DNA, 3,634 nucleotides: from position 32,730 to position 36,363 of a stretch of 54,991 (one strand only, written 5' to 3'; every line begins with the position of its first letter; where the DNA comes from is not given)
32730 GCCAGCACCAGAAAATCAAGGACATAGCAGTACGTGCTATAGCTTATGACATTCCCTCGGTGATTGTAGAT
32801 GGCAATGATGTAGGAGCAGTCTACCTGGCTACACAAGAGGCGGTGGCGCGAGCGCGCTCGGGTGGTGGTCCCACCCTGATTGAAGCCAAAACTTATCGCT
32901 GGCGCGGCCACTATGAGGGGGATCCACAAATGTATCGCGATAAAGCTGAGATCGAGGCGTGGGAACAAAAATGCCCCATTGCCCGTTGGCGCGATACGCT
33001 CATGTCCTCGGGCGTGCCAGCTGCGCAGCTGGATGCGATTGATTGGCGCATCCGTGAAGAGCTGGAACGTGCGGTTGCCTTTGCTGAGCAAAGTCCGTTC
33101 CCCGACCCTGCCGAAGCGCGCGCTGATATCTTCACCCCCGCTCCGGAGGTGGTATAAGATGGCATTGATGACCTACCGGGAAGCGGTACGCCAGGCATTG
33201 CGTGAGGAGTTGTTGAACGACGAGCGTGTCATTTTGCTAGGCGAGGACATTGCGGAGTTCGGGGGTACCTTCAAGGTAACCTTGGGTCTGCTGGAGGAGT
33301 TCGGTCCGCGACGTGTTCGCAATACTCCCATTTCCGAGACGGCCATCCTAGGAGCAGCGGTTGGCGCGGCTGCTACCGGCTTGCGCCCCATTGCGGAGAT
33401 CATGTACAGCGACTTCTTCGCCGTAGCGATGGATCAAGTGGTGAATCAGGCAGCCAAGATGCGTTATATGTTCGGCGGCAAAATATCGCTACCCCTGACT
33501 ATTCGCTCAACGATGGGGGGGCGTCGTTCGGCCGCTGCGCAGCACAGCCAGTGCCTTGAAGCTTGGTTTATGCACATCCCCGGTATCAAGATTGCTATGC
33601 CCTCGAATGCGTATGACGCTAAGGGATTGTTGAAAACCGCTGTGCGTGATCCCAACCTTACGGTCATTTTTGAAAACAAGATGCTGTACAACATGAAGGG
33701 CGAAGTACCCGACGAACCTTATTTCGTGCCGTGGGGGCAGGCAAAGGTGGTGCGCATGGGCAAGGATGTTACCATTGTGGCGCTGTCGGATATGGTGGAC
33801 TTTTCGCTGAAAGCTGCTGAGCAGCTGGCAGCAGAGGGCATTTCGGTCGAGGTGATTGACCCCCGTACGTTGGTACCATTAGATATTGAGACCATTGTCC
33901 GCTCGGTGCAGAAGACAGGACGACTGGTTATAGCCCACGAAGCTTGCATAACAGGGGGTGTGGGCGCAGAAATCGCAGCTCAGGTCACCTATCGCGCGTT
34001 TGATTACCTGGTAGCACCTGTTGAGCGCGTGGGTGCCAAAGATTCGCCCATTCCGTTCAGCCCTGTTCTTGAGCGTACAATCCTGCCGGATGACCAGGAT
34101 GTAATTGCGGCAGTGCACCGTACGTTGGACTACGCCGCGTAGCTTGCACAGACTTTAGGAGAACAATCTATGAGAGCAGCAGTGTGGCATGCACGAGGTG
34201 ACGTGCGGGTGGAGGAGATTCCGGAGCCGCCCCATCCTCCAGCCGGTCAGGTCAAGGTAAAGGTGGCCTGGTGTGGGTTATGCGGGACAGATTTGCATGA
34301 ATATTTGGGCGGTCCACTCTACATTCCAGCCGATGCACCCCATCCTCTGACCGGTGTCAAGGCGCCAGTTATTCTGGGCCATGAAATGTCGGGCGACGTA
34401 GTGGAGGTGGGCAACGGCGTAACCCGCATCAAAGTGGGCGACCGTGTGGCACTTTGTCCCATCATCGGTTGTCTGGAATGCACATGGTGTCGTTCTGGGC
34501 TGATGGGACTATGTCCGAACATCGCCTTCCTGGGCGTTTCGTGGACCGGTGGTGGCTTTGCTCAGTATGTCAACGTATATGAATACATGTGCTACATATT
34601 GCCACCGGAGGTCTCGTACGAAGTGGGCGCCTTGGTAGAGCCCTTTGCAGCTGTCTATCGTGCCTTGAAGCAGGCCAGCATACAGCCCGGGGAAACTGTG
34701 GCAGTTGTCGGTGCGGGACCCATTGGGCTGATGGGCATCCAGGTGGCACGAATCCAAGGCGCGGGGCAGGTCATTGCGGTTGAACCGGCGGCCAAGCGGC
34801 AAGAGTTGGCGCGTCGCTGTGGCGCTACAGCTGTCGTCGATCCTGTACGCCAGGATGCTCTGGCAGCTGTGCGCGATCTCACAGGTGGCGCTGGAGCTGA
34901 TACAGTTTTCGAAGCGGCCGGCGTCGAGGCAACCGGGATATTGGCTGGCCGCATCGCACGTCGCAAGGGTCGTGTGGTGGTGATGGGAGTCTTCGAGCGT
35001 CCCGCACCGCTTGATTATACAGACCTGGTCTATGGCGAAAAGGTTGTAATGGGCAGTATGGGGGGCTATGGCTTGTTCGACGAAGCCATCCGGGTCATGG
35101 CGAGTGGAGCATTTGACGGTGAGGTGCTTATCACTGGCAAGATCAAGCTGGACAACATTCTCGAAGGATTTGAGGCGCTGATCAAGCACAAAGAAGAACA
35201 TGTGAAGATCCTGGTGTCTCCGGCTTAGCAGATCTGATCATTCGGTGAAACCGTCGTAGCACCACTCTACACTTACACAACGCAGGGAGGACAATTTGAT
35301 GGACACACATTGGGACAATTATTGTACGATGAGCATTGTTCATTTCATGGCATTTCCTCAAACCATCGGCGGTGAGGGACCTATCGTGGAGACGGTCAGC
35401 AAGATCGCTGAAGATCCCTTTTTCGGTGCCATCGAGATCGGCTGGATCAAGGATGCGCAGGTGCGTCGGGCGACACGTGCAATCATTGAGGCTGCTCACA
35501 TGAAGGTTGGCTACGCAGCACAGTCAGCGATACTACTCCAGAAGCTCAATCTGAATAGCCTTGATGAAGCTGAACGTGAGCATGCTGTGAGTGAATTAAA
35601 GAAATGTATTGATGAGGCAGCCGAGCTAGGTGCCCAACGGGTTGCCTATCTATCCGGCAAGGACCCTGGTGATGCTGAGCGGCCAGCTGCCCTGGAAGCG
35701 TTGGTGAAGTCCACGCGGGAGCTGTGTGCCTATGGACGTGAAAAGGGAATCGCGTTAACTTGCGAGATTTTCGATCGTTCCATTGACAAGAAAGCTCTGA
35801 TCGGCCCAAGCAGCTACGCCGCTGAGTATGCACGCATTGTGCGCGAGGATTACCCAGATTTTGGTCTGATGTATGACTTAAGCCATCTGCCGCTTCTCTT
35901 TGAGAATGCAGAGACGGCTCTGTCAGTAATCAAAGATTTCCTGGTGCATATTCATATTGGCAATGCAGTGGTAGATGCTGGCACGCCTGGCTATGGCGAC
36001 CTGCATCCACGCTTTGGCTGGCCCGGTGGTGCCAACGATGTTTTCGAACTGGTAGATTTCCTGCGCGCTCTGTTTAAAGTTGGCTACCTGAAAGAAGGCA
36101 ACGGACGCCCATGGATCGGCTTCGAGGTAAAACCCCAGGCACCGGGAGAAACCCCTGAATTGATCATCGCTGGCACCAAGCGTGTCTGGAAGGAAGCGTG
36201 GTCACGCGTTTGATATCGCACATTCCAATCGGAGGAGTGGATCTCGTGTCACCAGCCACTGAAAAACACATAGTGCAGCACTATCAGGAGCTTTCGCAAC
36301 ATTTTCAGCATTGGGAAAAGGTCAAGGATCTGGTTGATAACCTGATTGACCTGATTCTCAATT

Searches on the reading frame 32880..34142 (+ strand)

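Call 78: search_protein_families(library=pfam, proteins=[window:32880-34142:+], max_evalue=0.00001)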
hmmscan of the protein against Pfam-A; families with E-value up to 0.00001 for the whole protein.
window:32880-34142:+ (420 aa): 2 families
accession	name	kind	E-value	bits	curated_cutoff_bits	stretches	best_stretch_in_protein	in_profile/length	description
PF02779.29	Transket_pyr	-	7.4e-45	153.1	27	1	97-271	3-173/174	Transketolase, pyrimidine binding domain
PF02780.25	Transketolase_C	-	6.7e-40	136.3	25.9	1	286-408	1-124/124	Transketolase, C-terminal domain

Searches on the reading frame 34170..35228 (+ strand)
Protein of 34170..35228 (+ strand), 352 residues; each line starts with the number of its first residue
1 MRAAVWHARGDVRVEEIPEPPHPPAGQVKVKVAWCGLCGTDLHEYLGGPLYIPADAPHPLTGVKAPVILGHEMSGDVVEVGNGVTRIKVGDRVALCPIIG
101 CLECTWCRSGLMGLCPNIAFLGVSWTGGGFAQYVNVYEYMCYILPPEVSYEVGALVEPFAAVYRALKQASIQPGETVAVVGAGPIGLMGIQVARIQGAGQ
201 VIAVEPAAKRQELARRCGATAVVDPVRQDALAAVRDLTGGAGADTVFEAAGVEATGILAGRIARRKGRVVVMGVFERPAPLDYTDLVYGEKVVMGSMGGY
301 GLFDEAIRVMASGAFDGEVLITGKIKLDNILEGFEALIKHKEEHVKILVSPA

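Call 23: search_protein_families(library=pfam, proteins=[window:34170-35228:+], max_evalue=0.00001)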
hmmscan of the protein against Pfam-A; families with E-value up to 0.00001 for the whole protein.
window:34170-35228:+ (352 aa): 3 families
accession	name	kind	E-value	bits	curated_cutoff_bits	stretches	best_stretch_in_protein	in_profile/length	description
PF08240.17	ADH_N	-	2e-27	95.9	23.5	1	25-145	2-103/104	Alcohol dehydrogenase GroES-like domain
PF00107.32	ADH_zinc_N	-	2.9e-27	95.6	31.8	1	184-311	1-128/129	Zinc-binding dehydrogenase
PF16912.11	Glu_dehyd_C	-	2.6e-09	37.3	34.9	1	151-336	2-200/211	Glucose dehydrogenase C-terminus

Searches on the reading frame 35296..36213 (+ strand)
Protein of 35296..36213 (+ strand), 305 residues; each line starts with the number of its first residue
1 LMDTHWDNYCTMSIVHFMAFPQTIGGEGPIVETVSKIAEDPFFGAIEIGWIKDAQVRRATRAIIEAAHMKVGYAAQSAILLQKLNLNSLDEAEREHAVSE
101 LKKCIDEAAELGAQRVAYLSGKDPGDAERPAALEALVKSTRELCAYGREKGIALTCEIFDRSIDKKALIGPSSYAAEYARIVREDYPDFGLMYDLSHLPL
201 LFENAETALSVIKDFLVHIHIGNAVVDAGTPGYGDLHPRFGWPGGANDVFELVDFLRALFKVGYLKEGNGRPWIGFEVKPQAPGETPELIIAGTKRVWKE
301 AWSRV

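Call 23: search_protein_families(library=pfam, proteins=[window:35296-36213:+], max_evalue=0.00001)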
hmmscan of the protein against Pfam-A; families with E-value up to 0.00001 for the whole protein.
window:35296-36213:+ (305 aa): 1 family
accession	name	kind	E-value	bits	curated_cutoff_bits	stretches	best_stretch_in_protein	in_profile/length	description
PF01261.30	AP_endonuc_2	-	2.1e-20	73.9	31.1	1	56-279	29-230/249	Xylose isomerase-like TIM barrel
